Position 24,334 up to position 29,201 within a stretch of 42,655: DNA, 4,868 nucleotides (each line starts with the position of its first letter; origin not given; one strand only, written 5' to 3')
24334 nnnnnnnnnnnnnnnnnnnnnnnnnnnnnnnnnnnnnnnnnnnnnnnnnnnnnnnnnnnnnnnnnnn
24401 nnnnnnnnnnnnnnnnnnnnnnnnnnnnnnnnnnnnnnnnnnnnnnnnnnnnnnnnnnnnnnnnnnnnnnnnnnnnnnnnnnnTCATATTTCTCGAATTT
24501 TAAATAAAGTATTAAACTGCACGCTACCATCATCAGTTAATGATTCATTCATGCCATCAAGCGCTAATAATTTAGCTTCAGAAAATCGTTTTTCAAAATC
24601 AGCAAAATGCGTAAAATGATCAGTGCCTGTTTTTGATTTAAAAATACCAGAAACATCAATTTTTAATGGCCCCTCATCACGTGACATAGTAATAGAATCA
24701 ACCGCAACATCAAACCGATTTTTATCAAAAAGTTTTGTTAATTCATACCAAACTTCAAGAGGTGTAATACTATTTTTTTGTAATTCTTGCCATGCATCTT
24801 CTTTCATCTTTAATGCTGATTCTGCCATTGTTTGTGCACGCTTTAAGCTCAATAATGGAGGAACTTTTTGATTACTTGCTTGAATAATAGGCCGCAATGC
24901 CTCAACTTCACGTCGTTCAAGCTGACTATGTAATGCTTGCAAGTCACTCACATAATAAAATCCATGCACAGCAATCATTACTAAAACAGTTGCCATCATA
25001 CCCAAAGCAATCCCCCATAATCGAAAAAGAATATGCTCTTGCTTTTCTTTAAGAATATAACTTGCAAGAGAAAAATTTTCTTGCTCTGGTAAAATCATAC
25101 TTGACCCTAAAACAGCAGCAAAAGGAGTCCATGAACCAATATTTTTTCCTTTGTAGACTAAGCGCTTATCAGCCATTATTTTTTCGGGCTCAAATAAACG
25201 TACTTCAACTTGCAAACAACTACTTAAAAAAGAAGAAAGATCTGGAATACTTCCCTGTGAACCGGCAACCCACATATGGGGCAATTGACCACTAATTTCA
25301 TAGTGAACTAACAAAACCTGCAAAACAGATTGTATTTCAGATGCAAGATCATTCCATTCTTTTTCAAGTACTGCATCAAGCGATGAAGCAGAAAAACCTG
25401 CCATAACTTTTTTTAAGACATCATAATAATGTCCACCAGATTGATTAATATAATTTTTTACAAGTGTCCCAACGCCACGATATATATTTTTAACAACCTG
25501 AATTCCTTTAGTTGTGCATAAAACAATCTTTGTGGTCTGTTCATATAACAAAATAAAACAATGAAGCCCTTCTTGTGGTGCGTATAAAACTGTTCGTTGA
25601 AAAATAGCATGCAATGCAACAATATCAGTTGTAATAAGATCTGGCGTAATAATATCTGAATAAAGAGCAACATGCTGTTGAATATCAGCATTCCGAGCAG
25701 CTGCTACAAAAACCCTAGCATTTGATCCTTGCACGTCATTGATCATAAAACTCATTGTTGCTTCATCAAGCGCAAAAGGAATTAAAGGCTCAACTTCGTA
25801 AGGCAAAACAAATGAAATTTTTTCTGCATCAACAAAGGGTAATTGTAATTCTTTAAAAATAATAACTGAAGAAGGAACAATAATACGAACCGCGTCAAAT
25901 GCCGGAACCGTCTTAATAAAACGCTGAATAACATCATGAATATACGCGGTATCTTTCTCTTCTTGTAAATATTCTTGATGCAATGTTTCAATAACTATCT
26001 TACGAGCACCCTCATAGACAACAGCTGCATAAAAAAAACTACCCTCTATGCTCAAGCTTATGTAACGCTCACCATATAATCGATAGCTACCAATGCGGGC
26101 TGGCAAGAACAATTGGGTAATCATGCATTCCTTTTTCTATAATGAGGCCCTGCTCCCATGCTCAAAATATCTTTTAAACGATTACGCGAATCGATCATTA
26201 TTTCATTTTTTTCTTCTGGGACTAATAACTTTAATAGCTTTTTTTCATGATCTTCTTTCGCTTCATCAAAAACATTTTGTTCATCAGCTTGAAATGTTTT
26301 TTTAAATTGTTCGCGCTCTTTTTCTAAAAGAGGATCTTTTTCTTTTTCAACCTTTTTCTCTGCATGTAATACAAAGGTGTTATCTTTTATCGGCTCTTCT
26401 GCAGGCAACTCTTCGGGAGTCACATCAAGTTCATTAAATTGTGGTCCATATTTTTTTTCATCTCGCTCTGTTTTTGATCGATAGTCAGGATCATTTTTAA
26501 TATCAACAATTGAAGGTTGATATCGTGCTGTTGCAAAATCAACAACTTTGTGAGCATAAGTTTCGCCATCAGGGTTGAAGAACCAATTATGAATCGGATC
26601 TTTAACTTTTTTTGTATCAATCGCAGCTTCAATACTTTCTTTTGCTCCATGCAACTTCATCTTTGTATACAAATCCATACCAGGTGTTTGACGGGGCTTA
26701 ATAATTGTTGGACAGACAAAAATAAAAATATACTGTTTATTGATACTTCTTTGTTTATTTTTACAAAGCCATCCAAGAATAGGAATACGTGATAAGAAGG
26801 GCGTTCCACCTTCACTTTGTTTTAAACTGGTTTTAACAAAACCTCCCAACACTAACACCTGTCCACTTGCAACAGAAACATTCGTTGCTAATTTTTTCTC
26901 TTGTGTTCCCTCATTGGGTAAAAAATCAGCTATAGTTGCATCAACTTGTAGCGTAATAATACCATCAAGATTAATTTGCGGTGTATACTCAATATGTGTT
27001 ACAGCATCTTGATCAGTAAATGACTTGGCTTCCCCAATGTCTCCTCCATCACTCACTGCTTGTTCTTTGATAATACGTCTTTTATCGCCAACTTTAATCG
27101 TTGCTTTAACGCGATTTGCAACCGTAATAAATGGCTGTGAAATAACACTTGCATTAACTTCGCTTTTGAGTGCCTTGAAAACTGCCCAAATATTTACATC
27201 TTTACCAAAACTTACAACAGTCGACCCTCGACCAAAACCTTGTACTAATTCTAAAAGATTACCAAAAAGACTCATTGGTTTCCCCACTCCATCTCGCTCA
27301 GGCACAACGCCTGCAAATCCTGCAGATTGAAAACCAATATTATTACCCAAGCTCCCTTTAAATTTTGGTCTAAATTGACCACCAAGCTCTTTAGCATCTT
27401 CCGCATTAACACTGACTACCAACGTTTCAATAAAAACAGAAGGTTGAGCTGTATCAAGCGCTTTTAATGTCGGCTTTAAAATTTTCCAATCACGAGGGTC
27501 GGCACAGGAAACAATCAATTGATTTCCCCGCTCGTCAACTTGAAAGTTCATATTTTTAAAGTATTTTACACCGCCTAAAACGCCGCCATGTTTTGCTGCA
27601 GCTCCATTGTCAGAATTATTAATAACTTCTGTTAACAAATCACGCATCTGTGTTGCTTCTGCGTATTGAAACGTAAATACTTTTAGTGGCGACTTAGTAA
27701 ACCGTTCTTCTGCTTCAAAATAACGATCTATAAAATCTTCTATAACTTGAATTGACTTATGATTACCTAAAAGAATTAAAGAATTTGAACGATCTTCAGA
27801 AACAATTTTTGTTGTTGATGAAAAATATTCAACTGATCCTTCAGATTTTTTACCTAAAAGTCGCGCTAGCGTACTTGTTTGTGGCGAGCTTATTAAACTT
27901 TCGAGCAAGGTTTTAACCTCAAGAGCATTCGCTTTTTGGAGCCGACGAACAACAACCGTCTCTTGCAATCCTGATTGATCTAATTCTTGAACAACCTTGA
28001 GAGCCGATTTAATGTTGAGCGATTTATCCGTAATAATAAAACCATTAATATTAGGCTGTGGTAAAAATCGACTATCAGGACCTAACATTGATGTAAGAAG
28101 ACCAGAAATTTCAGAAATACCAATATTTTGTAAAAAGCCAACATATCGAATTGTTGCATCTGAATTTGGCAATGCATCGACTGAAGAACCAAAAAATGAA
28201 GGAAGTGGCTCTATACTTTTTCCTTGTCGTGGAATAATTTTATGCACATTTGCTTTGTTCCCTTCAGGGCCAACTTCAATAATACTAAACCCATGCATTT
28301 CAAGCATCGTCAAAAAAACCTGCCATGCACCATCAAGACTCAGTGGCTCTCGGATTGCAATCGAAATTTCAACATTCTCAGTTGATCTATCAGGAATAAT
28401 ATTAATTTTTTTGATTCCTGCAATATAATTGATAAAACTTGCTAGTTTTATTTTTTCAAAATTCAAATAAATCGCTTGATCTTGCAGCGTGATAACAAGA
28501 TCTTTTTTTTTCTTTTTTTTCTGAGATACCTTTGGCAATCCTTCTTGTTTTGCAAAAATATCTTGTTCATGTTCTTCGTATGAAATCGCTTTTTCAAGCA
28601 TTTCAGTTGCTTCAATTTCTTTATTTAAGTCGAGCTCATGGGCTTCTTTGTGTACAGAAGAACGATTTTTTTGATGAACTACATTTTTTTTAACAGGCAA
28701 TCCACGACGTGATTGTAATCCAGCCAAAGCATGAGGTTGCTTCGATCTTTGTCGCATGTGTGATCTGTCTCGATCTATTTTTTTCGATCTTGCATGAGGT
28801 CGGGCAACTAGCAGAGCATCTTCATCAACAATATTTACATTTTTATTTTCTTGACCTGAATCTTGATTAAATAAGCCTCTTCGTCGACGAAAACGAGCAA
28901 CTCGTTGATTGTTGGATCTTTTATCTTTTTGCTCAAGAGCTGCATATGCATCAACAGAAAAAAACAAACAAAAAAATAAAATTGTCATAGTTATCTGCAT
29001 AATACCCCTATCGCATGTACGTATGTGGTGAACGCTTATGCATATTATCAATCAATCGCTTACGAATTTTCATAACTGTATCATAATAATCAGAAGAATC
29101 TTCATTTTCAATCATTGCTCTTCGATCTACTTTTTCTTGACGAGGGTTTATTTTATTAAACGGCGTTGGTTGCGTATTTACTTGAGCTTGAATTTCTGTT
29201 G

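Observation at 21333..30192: Two-secretin envelope cluster (GspC-like / secretin A / PilM-PilN fusion / PilO-GspM-like / secretin B) lacking any ATPase, platform or pilin gene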

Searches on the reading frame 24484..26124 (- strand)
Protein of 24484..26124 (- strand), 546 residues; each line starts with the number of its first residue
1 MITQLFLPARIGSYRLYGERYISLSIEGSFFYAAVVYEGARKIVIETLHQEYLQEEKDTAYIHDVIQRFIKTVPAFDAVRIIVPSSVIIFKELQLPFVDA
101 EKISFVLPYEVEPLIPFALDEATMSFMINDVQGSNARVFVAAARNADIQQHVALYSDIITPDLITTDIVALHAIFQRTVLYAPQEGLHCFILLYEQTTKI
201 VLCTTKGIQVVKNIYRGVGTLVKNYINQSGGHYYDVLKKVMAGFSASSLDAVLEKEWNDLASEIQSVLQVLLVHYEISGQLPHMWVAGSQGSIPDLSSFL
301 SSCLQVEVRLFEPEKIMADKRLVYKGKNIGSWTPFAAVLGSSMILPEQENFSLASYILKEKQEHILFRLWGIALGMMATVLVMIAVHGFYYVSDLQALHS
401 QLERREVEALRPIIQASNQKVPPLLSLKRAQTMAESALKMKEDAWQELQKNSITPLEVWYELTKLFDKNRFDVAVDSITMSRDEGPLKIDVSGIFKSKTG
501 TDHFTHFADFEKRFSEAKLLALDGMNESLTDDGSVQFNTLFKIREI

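Call 3: search_protein_families(library=pfam, proteins=[window:24484-26124:-], max_evalue=0.1)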
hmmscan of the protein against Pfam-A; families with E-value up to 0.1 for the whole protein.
window:24484-26124:- (546 aa): 2 families
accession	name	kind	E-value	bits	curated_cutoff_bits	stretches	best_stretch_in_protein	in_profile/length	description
PF11104.14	PilM_2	-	1.2e-12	47.9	27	1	44-323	27-317/340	Type IV pilus assembly protein PilM;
PF05134.19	T2SSL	-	0.0013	18.6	25.5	1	70-141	40-109/231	Type II secretion system (T2SS), protein L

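Call 4: search_protein_families(library=ncbifam, proteins=[window:24484-26124:-], max_evalue=0.1)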
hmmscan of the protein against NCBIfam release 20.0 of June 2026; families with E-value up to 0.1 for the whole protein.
window:24484-26124:- (546 aa): 4 families
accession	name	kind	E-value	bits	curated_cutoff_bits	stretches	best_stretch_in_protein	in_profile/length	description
TIGR01175.1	pilM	subfamily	4e-07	29.3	133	1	78-318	70-320/348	type IV pilus assembly protein PilM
NF009850.0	PRK13320.1-2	equivalog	0.0036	17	321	1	397-492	21-116/241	type III pantothenate kinase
NF045709.1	Amuc_1101_fam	equivalog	0.0063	15.4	650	1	61-147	53-140/608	Amuc_1101 family PilM-like pilus complex protein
TIGR01709.2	typeII_sec_gspL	equivalog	0.013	14.6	65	0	78-434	51-308/392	type II secretion system protein GspL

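Call 8: find_encoding_contigs(protein=window:24484-26124:-, flank=10000, max_places=6)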
Protein window:24484-26124:- (546 aa): 1 contig read that carries it; 1 place shown.
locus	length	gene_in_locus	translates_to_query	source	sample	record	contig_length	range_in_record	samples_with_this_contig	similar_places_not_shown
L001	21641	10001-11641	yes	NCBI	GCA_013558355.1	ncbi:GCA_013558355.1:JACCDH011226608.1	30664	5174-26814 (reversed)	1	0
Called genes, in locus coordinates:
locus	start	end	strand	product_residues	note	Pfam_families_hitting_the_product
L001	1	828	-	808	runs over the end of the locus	PF04760:IF2_N, PF00009:GTP_EFTU, PF01926:MMR_HSR1, PF03144:GTP_EFTU_D2 (faint), PF22042:EF-G_D2, PF11987:IF-2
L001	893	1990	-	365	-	PF08529:NusA_N, PF13184:KH_NusA_1st, PF26594:KH_NusA_2nd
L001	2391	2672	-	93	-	-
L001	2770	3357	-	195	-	PF03167:UDG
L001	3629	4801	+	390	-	PF10502:Peptidase_S26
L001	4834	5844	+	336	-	PF00493:MCM (weak), PF20030:bpMoxR, PF05496:RuvB_N (weak), PF00004:AAA (weak), PF07726:AAA_3, PF07728:AAA_5, PF17863:AAA_lid_2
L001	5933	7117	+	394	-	PF11356:T2SSC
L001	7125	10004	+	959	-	PF21305:type_II_gspD_N0, PF03958:Secretin_N, PF00263:Secretin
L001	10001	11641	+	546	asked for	PF11104:PilM_2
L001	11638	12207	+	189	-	-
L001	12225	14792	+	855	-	PF21305:type_II_gspD_N0 (faint), PF03958:Secretin_N (faint), PF00263:Secretin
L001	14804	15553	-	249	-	PF01963:TraB_PrgY_gumN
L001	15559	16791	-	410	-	PF01595:CNNM, PF00571:CBS (weak), PF03471:CorC_HlyC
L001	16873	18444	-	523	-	PF00501:AMP-binding, PF13193:AMP-binding_C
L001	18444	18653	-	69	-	PF13370:Fer4_13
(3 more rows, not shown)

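Call 27: find_related_loci(query=A1, collection=genome_contigs, flank=10000)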
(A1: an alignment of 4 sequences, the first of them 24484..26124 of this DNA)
Query A1 (546 aa) in genome_contigs; peptide patterns used: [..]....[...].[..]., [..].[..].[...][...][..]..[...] (x = any residue, [..] = any of these).
125 stretches matched a pattern; 58 encode a relative of the query (tblastn E <= 1e-3); 58 distinct loci.
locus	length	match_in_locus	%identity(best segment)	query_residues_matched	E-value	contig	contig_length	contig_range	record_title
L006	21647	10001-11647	58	1-546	0e+0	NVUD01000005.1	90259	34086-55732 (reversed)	MAG: Candidatus Dependentiae bacterium isolate NORP98 Contig_source1383C_703, whole genome shotgun sequence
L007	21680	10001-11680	29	1-546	2e-78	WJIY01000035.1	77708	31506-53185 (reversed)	MAG: Candidatus Dependentiae bacterium isolate Bin_496 k141_2703102, whole genome shotgun sequence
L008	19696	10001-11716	29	1-546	9e-78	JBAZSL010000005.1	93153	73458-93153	MAG: Candidatus Babeliales bacterium isolate SO_2017_GW1_172 NODE_1522_length_93153_cov_1.430998_OW334_2017, whole genom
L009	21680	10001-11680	30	1-546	2e-72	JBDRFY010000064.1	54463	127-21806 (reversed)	MAG: bacterium isolate MEGAHIT-group-1.402 k141_5010995, whole genome shotgun sequence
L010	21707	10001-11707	28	1-546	3e-71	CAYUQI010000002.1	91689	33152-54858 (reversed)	MAG TPA_asm: uncultured Pseudomonadota bacterium isolate SRP278314_co1_354 genome assembly, contig: NODE_292_length_9168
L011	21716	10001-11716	28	1-546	2e-70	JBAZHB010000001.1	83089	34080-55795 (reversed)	MAG: Candidatus Babeliales bacterium isolate SO_2017_LW3_6 NODE_563_length_83089_cov_1.631506_LW162_2017, whole genome s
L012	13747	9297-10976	28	1-546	2e-68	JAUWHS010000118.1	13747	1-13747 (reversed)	MAG: bacterium isolate CSMAG_2274 CSMAG_2274_k141_887049_length_13747_cov_19.0000, whole genome shotgun sequence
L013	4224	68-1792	27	1-546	7e-65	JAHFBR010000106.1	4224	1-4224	MAG: bacterium isolate nzgw202 NODE_31895_length_4225_cov_3.087232, whole genome shotgun sequence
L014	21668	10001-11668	28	1-545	1e-64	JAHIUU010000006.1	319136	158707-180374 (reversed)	MAG: Candidatus Dependentiae bacterium isolate MM_PC_MetaG.mb.36 MM_PC_MetaG.mb.36_k141_458342, whole genome shotgun seq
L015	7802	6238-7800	28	1-510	2e-62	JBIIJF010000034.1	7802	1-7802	MAG: Candidatus Babeliales bacterium isolate ME2001-09-26pf_3300043571_group1_bin17 Rohwer_bin1428_scaffold_2867_c1, who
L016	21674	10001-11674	29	1-546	6e-61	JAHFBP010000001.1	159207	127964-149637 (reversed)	MAG: bacterium isolate nzgw200 NODE_56_length_159208_cov_4.838824, whole genome shotgun sequence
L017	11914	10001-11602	26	1-522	4e-52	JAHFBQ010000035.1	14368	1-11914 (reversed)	MAG: bacterium isolate nzgw201 NODE_3679_length_14369_cov_2.929253, whole genome shotgun sequence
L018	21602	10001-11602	26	1-522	3e-51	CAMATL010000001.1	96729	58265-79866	MAG: candidate division TM6 bacterium GW2011_GWF2_37_49 isolate LH-02apr19-206 genome assembly, contig: LH-02apr19-C220,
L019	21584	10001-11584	26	1-516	3e-49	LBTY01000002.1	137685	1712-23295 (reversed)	MAG: candidate division TM6 bacterium GW2011_GWF2_38_10 US69_C0002, whole genome shotgun sequence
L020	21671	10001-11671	24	1-545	7e-57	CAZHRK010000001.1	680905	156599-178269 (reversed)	MAG TPA_asm: uncultured Pseudomonadota bacterium isolate SRP292972_co3_70 genome assembly, contig: NODE_8_length_680905_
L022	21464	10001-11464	26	1-483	8e-40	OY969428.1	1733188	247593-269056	MAG: uncultured bacterium isolate MFD04492.bin.1.142 genome assembly, chromosome: 1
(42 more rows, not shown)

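Call 51: search_protein_families(library=pfam, alignment_id=A3, max_evalue=0.1)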
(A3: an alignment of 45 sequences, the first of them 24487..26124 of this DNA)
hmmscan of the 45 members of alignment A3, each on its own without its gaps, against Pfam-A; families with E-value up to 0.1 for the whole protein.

A. member 1, window:24487-26124:- (546 aa): 2 families
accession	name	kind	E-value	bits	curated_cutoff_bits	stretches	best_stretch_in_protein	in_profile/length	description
PF11104.14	PilM_2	-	1.2e-12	47.9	27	1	44-323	27-317/340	Type IV pilus assembly protein PilM;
PF05134.19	T2SSL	-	0.0013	18.6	25.5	1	70-141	40-109/231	Type II secretion system (T2SS), protein L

B. families by the number of members that match (of 45 scanned): 44 families (the first 25 are shown)
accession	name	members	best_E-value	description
PF11104.14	PilM_2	42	3.8e-28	Type IV pilus assembly protein PilM;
PF05134.19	T2SSL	39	5.3e-09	Type II secretion system (T2SS), protein L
PF14450.12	FtsA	26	2.1e-07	Cell division protein FtsA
PF06723.19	MreB_Mbl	6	0.00018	MreB/Mbl protein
PF05137.18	PilN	4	0.00079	Fimbrial assembly protein (PilN)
PF18181.6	SLATT_1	3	0.012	SMODS and SLOG-associating 2TM effector domain 1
PF09548.15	Spore_III_AB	2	0.00012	Stage III sporulation protein AB (spore_III_AB)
PF04760.21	IF2_N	2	0.00035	Translation initiation factor IF-2, N-terminal region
PF08637.16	NCA2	2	0.0056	ATP synthase regulation protein NCA2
PF08753.17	NikR_C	1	0.0041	NikR C terminal nickel binding domain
PF22390.1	LntA_helical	1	0.0041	LntA, four-helical up-and-down bundle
PF03592.21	Terminase_2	1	0.0043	Terminase small subunit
PF21258.2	Glyco_hydro_120_ins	1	0.0075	Glycoside hydrolase 120, insertion domain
PF08565.17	CDC37_M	1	0.01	Cdc37 Hsp90 binding domain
PF13315.11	DUF4085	1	0.011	Protein of unknown function (DUF4085)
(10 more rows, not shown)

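Call 52: search_solved_structures(query=A3, max_evalue=1, show_alignments=0)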
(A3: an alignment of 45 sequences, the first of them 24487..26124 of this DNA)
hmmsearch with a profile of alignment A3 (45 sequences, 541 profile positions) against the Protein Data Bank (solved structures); distinct sequences matched with E-value up to 1: 13.
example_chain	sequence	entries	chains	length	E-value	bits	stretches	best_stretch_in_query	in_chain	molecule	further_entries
3jc8_Ma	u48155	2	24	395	8.8e-33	117.2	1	19-337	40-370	Type IV pilus biogenesis protein PilM | PilM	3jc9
5eox_A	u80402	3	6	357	4.4e-22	81.9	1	20-320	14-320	Type 4 fimbrial biogenesis protein PilM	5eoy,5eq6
5eou_A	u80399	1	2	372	4.6e-22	81.8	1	20-320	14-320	Type 4 fimbrial biogenesis protein PilM,Type 4 fimbrial biogenesis protein PilN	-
2ych_A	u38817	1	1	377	1.2e-19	73.9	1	65-353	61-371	COMPETENCE PROTEIN PILM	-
7q6g_A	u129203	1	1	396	0.0017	20.6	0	255-320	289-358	Cell division protein FtsA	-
7q6d_A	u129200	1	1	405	0.0028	19.8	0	157-250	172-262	Cell division protein FtsA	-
3wt0_A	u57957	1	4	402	0.0074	18.4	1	145-251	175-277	Cell division protein FtsA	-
7x54_A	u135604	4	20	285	0.0085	18.2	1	178-277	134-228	ParM/StbA family protein | Cbc-ParM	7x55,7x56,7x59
3wqt_A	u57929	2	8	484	0.0094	18.1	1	145-251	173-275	Cell division protein FtsA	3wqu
7e1c_A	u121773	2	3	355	0.016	17.3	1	204-321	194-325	Cell shape-determining protein MreB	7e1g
1e4f_T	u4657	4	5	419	0.022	16.9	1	188-319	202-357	CELL DIVISION PROTEIN FTSA | CELL DIVISION PROTEIN FTSA, PUTATIVE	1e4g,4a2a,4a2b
7x3h_A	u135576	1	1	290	0.026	16.6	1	178-276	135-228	CBg-ParM triple mutant R204D, K230D and N234D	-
5j2l_B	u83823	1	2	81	0.29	13.2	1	399-446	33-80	protein design 2L4HC2_11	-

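Call 66: search_protein_families(library=pfam, proteins=[L022:4010-5809:+], max_evalue=0.01)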
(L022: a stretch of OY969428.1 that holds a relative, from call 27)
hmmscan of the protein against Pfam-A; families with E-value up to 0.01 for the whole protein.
L022:4010-5809:+ (600 aa): 3 families
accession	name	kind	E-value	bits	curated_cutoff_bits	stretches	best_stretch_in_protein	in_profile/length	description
PF13180.12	PDZ_2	-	3.1e-05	24.6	27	1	278-330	29-78/80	PDZ domain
PF11356.14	T2SSC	-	0.00013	22.3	27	1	137-199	80-141/141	Type II secretion system protein C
PF17820.7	PDZ_6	-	0.0082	16.3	27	0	266-297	3-34/54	PDZ domain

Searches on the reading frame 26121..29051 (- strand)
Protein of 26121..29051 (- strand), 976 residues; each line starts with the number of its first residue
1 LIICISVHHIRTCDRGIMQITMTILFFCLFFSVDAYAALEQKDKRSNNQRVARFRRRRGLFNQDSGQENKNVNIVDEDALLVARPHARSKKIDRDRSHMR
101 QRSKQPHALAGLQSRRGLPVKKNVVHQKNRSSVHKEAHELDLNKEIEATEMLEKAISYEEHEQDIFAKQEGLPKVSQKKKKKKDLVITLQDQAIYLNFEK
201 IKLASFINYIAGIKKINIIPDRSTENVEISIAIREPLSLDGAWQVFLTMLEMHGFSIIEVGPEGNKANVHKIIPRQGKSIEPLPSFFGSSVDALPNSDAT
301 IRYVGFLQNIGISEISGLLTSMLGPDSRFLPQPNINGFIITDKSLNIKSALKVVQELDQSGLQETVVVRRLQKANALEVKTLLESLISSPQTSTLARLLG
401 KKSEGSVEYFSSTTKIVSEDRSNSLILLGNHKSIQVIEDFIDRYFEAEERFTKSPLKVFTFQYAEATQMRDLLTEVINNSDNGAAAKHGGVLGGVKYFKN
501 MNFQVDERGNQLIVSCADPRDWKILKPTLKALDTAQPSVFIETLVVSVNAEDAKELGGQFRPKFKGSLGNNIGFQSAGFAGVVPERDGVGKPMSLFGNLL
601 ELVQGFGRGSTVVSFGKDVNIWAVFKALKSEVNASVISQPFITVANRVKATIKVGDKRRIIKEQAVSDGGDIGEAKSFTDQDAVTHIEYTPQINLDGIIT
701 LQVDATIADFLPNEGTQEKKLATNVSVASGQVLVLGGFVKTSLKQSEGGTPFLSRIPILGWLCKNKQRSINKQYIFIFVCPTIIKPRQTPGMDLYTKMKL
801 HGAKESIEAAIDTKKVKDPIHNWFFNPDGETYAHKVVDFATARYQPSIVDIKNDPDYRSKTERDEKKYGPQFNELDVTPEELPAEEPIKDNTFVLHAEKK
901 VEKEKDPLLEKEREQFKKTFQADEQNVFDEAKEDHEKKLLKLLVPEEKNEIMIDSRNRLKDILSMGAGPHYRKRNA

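Call 3: search_protein_families(library=pfam, proteins=[window:26121-29051:-], max_evalue=0.1)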
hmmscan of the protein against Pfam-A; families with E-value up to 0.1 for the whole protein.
window:26121-29051:- (976 aa): 4 families
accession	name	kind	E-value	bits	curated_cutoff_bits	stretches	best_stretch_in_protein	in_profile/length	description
PF00263.26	Secretin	-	7.3e-31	107.5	27.5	1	627-785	1-169/169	Bacterial type II and III secretion system protein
PF03958.22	Secretin_N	-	3.2e-19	69.4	28.2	3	457-537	2-68/69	Bacterial type II/III secretion system short domain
PF21305.2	type_II_gspD_N0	-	7.3e-10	39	27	1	196-261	1-65/71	GspD-like, N0 domain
PF05756.17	S-antigen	-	0.026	15.2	27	1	17-77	4-63/83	S-antigen protein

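Call 4: search_protein_families(library=ncbifam, proteins=[window:26121-29051:-], max_evalue=0.1)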
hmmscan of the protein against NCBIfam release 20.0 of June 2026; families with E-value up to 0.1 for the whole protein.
window:26121-29051:- (976 aa): 9 families
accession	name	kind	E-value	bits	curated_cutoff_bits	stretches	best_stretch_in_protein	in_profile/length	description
TIGR02517.1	type_II_gspD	equivalog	2.7e-70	237.5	351.35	1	196-788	1-594/600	type II secretion system secretin GspD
TIGR02515.1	IV_pilus_PilQ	subfamily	8.1e-38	130.5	284.35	1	457-785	100-428/428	type IV pilus secretin PilQ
TIGR02519.1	pilus_MshL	equivalog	3.1e-21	75.6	250.2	1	533-784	31-290/290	pilus (MSHA type) biogenesis protein MshL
TIGR02516.1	type_III_yscC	equivalog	1.1e-18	67.1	238.45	1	476-785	182-462/463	type III secretion system outer membrane ring subunit SctC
NF010083.0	PRK13568.1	equivalog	1.9e-15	56.6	554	1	626-785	257-418/419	DNA uptake porin HofQ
NF011873.0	PRK15346.1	equivalog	5e-11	42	524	1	620-769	328-479/499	EscC/YscC/HrcC family type III secretion system outer membrane ring protein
NF042912.1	Amuc_1098_fam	equivalog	7.4e-09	34.2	750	1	718-786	730-798/805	Amuc_1098 family type IV pilus outer membrane protein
NF007851.2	PRK10560.1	exception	8e-08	31.5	598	1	627-785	250-410/412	DNA uptake porin HofQ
TIGR02520.1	pilus_B_mal_scr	equivalog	0.0031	16.1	287.65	1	623-781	341-511/513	PilN family type IVB pilus formation outer membrane protein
